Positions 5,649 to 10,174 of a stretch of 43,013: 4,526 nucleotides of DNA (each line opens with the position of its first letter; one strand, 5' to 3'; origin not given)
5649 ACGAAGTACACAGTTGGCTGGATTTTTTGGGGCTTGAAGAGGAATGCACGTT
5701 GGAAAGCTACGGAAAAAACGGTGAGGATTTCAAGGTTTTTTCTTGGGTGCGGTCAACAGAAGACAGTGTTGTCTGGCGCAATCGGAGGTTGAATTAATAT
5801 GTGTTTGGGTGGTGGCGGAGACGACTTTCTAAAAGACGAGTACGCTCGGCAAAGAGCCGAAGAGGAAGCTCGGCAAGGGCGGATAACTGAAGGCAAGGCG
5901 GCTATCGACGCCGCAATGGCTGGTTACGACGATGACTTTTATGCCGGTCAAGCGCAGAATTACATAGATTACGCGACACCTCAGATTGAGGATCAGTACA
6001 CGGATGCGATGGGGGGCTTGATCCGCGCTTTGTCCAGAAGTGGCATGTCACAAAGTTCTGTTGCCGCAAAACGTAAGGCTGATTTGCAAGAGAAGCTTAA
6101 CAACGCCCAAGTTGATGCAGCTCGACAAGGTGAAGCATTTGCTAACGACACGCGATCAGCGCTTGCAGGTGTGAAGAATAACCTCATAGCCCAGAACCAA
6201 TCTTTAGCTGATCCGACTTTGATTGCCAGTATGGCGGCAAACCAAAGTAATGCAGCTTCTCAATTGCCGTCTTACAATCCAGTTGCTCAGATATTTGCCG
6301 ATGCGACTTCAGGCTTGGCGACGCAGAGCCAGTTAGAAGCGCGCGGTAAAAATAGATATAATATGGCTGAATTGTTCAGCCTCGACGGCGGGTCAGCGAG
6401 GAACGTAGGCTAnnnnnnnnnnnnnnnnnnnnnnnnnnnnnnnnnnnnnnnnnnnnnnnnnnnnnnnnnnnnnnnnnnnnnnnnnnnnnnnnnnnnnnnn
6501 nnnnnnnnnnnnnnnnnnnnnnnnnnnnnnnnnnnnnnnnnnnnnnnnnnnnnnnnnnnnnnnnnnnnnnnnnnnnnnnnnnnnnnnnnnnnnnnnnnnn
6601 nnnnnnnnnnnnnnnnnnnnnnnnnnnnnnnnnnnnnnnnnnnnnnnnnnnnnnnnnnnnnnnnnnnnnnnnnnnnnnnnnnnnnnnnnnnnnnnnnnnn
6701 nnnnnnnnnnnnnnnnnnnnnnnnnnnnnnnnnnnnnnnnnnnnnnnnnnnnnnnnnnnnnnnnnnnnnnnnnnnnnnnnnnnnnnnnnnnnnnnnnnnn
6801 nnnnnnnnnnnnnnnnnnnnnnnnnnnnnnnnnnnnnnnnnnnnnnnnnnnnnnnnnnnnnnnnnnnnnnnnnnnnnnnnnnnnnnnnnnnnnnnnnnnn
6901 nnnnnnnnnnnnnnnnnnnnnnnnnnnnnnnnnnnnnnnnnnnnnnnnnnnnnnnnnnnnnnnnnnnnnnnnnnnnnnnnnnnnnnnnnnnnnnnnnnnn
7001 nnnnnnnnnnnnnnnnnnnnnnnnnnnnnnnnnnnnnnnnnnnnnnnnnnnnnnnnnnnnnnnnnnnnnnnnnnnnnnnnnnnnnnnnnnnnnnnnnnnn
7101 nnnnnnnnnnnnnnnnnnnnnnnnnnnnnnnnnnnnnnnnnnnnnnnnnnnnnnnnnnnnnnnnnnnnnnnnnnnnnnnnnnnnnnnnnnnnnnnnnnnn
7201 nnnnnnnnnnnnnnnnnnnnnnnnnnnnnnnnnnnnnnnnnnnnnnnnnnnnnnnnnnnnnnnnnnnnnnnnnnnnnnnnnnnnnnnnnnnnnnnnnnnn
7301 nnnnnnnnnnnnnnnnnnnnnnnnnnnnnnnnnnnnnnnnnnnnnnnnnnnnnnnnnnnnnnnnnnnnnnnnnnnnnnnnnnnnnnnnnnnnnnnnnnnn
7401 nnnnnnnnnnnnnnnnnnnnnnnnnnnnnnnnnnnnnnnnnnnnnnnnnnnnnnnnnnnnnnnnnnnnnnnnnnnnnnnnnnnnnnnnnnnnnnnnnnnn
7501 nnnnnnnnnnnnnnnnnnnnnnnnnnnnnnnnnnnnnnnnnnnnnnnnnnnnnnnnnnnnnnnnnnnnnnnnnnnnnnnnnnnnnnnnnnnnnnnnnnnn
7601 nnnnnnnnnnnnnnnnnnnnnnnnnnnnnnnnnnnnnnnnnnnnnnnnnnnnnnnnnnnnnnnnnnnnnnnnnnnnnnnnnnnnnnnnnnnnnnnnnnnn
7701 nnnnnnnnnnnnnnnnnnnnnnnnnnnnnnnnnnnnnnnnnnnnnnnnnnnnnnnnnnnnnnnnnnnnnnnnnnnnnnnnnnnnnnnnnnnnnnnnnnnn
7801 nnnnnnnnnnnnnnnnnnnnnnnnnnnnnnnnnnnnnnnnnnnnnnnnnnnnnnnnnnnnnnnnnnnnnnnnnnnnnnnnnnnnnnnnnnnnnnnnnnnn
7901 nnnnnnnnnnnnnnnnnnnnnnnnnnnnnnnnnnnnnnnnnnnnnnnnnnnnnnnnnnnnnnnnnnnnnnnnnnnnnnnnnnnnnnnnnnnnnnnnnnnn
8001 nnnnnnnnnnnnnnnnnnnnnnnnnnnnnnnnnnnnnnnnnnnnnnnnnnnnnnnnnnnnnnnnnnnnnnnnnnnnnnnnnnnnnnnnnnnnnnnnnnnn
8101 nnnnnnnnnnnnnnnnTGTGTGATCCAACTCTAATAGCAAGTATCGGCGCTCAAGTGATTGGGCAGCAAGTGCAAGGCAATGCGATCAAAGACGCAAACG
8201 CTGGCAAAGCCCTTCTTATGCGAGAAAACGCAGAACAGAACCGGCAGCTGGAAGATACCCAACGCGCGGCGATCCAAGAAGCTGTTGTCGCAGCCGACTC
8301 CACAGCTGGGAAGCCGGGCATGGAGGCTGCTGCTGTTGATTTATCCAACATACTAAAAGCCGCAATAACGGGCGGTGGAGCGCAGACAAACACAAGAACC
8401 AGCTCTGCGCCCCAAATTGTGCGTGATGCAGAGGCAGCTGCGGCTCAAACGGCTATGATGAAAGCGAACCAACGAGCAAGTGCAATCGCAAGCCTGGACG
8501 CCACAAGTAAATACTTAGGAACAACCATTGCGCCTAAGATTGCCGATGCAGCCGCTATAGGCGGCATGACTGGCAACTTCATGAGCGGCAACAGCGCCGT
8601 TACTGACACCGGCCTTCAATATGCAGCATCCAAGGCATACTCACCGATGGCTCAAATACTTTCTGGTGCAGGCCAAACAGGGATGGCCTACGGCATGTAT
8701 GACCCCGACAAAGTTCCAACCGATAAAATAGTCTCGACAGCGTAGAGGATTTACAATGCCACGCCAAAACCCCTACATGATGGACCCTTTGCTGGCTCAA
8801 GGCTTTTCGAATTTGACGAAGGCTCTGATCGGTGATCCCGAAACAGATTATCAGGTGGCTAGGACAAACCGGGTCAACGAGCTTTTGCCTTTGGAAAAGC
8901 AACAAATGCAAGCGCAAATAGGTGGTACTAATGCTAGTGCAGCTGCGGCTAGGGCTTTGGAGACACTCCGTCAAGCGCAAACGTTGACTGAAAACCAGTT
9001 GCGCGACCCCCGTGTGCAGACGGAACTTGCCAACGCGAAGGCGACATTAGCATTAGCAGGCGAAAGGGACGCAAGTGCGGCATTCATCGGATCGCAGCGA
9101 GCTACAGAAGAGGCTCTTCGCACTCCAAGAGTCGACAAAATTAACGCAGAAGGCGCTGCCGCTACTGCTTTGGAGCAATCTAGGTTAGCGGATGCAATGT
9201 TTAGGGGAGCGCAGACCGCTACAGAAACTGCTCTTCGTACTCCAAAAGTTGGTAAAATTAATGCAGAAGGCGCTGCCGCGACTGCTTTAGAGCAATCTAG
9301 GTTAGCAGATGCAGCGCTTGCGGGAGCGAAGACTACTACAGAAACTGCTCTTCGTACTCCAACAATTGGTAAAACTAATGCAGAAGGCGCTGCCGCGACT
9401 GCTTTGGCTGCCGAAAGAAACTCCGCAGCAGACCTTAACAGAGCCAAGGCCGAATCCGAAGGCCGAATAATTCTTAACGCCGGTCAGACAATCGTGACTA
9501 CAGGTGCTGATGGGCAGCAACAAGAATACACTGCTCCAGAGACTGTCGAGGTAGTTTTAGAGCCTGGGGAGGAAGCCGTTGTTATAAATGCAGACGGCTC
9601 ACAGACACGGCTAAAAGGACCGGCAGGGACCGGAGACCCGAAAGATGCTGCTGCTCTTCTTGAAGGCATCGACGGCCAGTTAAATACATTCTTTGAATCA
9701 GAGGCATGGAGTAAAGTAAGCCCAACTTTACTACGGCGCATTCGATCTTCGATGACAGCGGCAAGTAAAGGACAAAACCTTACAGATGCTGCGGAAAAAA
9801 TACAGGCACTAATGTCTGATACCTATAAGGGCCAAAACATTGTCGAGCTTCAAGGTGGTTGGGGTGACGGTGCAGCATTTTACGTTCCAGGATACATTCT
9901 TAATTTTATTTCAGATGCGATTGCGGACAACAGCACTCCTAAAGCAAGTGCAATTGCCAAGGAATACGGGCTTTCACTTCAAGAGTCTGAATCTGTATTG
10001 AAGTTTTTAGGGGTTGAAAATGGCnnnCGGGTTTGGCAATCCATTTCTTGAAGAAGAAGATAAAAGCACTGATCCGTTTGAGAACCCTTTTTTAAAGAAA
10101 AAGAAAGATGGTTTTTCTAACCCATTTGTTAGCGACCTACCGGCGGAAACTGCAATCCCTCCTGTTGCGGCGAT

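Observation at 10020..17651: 2,543-aa multidomain 'polyvalent' protein occupying 18% of the genome at the T7 gp16 position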

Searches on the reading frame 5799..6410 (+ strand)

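Call 9: search_protein_families(library=phrogs, proteins=[window:5799-6410:+], max_evalue=0.001)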
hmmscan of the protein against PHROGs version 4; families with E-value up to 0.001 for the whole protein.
window:5799-6410:+ (204 aa): 0 families

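Call 63: search_protein_families(library=pfam, proteins=[window:5799-6410:+], max_evalue=0.1)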
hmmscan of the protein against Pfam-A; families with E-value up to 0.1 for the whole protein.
window:5799-6410:+ (204 aa): 1 family
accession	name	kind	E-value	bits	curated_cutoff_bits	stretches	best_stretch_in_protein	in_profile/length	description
PF03704.23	BTAD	-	0.0067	17.2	22.1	1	16-93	9-87/146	Bacterial transcriptional activator domain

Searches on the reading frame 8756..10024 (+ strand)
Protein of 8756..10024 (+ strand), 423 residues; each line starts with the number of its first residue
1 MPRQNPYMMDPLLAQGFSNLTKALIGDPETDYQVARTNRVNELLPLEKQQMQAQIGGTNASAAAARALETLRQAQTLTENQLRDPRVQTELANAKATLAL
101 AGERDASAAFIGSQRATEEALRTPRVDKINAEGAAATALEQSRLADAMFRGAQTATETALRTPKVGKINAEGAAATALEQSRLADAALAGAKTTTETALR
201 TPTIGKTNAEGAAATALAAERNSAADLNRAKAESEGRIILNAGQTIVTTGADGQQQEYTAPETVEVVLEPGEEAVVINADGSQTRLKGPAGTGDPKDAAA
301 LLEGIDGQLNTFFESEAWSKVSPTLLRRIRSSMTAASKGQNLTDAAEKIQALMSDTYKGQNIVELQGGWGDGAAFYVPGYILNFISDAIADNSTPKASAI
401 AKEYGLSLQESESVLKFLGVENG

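Call 9: search_protein_families(library=phrogs, proteins=[window:8756-10024:+], max_evalue=0.001)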
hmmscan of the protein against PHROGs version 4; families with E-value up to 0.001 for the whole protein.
window:8756-10024:+ (423 aa): 0 families

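Call 63: search_protein_families(library=pfam, proteins=[window:8756-10024:+], max_evalue=0.1)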
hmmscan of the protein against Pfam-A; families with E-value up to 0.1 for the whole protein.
window:8756-10024:+ (423 aa): 2 families
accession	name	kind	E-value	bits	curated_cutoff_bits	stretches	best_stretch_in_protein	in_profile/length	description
PF06784.16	UPF0240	-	0.0044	17.5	25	1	382-417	127-162/173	Uncharacterised protein family (UPF0240)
PF19842.5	YqeC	-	0.052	14.2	27.6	0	192-290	9-110/145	YqeC protein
